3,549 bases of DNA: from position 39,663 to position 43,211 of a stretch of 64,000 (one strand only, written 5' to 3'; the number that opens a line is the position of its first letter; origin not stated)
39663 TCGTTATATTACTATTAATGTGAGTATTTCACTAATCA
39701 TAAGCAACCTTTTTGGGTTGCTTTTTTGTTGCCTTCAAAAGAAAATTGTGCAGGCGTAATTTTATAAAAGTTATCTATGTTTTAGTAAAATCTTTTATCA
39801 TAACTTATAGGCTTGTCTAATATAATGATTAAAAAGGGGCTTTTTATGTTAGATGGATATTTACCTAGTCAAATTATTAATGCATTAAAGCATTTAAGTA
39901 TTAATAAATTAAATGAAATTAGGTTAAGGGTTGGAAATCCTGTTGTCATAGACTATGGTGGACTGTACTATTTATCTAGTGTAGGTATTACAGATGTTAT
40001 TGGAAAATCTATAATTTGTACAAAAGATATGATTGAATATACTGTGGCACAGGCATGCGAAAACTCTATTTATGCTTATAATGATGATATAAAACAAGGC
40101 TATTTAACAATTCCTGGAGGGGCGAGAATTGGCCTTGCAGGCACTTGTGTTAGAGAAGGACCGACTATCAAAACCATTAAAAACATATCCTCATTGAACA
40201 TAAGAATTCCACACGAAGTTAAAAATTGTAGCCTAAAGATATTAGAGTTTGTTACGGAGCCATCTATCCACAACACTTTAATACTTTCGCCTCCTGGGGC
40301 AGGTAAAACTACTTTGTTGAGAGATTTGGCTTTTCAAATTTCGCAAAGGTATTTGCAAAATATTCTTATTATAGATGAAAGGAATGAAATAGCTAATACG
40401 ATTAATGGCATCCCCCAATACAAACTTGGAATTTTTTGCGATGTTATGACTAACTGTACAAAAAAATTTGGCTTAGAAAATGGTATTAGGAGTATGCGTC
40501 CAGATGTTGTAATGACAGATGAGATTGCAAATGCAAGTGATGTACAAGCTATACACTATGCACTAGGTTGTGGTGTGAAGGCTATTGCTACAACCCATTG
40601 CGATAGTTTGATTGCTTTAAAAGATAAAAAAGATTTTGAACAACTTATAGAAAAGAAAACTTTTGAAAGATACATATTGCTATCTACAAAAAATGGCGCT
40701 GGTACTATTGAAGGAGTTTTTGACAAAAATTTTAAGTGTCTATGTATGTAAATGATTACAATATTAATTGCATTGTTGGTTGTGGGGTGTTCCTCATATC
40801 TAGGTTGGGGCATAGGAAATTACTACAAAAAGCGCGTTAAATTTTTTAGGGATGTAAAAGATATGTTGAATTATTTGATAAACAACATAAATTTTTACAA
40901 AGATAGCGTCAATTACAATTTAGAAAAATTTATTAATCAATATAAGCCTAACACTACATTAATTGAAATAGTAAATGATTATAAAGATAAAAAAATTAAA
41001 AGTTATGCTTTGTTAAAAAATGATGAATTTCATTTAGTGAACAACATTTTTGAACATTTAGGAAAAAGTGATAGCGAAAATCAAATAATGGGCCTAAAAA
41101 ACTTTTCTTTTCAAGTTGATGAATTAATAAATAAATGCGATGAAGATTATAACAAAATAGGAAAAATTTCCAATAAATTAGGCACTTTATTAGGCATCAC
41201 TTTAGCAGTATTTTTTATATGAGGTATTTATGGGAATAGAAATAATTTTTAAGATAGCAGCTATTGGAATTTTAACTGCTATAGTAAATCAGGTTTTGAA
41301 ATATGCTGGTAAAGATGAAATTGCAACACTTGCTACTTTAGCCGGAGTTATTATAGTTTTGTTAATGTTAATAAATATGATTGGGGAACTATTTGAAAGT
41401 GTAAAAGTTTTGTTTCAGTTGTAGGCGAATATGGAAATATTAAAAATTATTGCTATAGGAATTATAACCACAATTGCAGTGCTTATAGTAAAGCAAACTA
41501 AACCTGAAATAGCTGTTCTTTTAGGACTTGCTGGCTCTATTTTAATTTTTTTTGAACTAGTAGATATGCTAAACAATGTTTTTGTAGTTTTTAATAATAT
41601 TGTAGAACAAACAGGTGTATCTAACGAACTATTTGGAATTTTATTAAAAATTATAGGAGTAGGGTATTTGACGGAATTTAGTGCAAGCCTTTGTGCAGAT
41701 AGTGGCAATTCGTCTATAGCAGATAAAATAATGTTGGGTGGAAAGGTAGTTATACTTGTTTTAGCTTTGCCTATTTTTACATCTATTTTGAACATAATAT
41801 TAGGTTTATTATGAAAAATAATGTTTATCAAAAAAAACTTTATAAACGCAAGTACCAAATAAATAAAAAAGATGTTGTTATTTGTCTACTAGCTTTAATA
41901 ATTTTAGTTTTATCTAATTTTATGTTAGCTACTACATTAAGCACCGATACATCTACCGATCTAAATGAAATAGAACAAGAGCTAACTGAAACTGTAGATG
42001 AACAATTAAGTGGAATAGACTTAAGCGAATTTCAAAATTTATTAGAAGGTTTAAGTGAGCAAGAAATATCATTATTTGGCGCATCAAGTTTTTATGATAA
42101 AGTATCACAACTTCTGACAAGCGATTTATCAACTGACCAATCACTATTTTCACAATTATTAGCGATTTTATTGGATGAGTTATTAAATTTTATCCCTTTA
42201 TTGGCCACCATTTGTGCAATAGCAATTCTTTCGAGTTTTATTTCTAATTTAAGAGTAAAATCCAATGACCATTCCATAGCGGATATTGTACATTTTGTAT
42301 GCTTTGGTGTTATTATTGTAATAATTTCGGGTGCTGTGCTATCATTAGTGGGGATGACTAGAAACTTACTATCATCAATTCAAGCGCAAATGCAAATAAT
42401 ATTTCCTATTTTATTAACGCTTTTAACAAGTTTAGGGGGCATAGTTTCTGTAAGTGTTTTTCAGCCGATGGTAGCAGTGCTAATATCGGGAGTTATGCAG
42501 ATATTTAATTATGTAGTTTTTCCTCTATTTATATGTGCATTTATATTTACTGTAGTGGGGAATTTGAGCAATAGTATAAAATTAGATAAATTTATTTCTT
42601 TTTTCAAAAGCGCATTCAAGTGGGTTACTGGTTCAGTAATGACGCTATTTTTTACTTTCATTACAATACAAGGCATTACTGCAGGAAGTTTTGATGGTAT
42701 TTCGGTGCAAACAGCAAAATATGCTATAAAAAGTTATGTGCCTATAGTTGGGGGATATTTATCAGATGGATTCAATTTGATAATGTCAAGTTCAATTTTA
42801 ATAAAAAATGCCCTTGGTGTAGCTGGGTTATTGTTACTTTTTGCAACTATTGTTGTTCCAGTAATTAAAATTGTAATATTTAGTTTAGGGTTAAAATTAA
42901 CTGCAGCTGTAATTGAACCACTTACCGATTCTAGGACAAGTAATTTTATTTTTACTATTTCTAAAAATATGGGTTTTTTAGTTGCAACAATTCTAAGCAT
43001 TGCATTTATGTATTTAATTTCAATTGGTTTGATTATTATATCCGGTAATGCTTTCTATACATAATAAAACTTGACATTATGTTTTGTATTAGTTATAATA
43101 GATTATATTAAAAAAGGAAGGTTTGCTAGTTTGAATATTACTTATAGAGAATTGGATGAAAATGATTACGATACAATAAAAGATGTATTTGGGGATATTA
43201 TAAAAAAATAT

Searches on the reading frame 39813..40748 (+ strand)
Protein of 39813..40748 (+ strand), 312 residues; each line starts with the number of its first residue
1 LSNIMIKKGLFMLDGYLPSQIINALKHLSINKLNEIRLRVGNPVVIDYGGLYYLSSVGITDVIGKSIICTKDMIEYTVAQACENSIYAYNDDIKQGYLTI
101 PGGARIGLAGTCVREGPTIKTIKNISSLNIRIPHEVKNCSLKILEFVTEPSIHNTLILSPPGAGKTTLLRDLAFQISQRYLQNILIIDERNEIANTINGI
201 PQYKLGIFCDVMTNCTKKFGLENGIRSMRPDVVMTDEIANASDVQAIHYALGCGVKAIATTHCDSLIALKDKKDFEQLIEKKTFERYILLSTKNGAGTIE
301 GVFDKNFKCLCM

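Call 25: search_protein_families(library=pfam, proteins=[window:39813-40748:+], max_evalue=0.00001)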
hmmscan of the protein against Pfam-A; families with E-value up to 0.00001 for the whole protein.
window:39813-40748:+ (312 aa): 2 families
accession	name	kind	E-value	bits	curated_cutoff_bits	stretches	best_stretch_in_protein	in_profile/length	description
PF19568.5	Spore_III_AA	-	3e-72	243.7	27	1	27-306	23-302/306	Sporulation stage III, protein AA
PF00437.27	T2SSE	-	6.3e-07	28.8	24.9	1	142-266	133-248/370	Type II/IV secretion system protein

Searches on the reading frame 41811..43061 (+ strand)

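Call 25: search_protein_families(library=pfam, proteins=[window:41811-43061:+], max_evalue=0.00001)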
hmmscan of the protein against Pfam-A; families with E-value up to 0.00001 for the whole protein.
window:41811-43061:+ (417 aa): 1 family
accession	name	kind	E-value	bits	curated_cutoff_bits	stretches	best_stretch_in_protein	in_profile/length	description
PF09546.15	Spore_III_AE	-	4.1e-71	240.3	27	1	96-412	5-321/321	Stage III sporulation protein AE (spore_III_AE)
